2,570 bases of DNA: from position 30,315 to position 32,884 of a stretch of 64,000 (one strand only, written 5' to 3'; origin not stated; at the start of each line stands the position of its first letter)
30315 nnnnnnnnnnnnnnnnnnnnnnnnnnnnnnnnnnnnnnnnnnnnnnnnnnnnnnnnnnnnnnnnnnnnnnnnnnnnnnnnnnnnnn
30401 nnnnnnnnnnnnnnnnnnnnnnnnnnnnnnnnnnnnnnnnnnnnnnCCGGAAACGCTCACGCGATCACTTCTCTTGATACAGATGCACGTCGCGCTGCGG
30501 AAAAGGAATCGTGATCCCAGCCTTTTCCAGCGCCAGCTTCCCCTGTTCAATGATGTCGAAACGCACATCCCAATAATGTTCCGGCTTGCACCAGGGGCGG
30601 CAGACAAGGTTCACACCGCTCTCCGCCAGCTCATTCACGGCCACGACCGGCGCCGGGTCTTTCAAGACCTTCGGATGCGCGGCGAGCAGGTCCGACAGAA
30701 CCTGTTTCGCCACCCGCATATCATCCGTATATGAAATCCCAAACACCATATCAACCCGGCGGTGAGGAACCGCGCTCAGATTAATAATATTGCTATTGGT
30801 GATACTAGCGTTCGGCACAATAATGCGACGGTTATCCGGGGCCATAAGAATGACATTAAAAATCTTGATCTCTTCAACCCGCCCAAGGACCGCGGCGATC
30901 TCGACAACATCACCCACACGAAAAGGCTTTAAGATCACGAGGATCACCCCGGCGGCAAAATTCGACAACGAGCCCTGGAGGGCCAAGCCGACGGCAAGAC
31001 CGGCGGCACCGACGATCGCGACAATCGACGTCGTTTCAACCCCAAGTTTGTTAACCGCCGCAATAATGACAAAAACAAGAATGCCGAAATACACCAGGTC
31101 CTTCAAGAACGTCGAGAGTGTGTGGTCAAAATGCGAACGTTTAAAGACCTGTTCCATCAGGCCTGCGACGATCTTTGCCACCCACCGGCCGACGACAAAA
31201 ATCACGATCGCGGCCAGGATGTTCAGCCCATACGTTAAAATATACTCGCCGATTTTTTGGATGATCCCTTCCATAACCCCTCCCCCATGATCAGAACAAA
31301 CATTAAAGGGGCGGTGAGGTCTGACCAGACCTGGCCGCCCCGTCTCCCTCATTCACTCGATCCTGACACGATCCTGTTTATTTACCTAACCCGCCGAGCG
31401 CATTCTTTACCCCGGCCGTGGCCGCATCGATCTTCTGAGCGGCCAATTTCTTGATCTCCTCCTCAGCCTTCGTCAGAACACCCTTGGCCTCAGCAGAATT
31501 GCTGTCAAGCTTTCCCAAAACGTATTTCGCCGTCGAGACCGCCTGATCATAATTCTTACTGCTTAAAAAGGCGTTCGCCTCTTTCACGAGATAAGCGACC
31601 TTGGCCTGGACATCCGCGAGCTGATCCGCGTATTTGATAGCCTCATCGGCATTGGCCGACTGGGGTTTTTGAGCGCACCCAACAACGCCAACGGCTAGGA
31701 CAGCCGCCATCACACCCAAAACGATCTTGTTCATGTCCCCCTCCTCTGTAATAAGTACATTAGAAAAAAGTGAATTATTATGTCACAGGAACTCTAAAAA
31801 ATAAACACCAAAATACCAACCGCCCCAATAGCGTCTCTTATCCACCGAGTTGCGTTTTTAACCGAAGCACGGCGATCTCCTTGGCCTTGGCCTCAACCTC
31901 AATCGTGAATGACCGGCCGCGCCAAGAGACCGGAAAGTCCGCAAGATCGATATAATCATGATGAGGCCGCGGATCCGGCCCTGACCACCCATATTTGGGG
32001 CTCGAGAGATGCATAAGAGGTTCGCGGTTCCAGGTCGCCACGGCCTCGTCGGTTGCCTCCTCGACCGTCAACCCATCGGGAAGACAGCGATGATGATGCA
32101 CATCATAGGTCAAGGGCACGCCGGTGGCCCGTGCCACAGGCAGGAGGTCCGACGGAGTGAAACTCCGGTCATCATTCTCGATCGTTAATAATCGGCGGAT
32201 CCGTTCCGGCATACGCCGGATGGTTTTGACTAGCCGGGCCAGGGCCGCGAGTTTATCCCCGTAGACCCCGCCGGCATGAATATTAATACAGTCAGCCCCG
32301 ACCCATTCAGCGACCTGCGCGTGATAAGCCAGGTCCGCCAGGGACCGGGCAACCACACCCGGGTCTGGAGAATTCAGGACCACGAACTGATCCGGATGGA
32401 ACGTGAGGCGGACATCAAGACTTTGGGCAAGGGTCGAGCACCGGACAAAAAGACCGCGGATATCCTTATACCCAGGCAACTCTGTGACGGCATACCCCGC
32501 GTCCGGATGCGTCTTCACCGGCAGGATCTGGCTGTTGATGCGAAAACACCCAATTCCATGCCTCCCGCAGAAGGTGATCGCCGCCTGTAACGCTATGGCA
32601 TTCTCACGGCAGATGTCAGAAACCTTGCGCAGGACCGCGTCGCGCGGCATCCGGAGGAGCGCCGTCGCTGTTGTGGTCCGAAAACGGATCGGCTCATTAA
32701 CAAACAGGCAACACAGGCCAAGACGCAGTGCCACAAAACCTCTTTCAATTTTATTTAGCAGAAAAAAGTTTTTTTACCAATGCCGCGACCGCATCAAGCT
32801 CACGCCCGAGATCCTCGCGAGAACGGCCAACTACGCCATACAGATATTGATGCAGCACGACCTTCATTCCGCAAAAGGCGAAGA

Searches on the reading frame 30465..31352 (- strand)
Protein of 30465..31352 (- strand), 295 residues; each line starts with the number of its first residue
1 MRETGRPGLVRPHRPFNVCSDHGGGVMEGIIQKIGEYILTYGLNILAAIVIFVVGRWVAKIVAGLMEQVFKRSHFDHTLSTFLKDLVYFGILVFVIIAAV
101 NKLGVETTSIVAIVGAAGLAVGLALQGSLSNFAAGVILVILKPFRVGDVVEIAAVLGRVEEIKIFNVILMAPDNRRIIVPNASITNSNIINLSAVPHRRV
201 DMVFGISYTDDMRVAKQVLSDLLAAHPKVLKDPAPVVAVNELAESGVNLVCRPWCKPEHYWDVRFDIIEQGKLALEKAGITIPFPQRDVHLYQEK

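Call 64: search_protein_families(library=pfam, proteins=[window:30465-31352:-], max_evalue=0.01)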
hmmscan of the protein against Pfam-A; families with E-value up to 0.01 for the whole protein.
window:30465-31352:- (295 aa): 4 families
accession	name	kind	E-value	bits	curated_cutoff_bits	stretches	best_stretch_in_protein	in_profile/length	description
PF00924.24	MS_channel_2nd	-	3.8e-21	75.4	20.2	1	128-193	2-67/68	Mechanosensitive ion channel, beta-domain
PF05552.17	MS_channel_1st_1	-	1.8e-12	47.4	22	1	32-77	4-49/50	Mechanosensitive ion channel, conserved TM helix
PF21082.3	MS_channel_3rd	-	5.9e-12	46.3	21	1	200-282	1-88/88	Mechanosensitive ion channel MscS, C-terminal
PF21088.3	MS_channel_1st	-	6e-07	29.8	23.1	1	86-126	2-42/42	Mechanosensitive ion channel, transmembrane helices 2/3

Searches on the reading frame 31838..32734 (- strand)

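Call 64: search_protein_families(library=pfam, proteins=[window:31838-32734:-], max_evalue=0.01)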
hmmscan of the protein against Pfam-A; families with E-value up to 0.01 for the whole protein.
window:31838-32734:- (298 aa): 2 families
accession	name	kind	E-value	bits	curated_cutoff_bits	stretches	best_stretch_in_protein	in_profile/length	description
PF03851.20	UvdE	-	1.5e-53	182.3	24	1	6-264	2-265/275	UV-endonuclease UvdE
PF01261.30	AP_endonuc_2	-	3.7e-06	27.3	31.1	1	101-221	35-168/249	Xylose isomerase-like TIM barrel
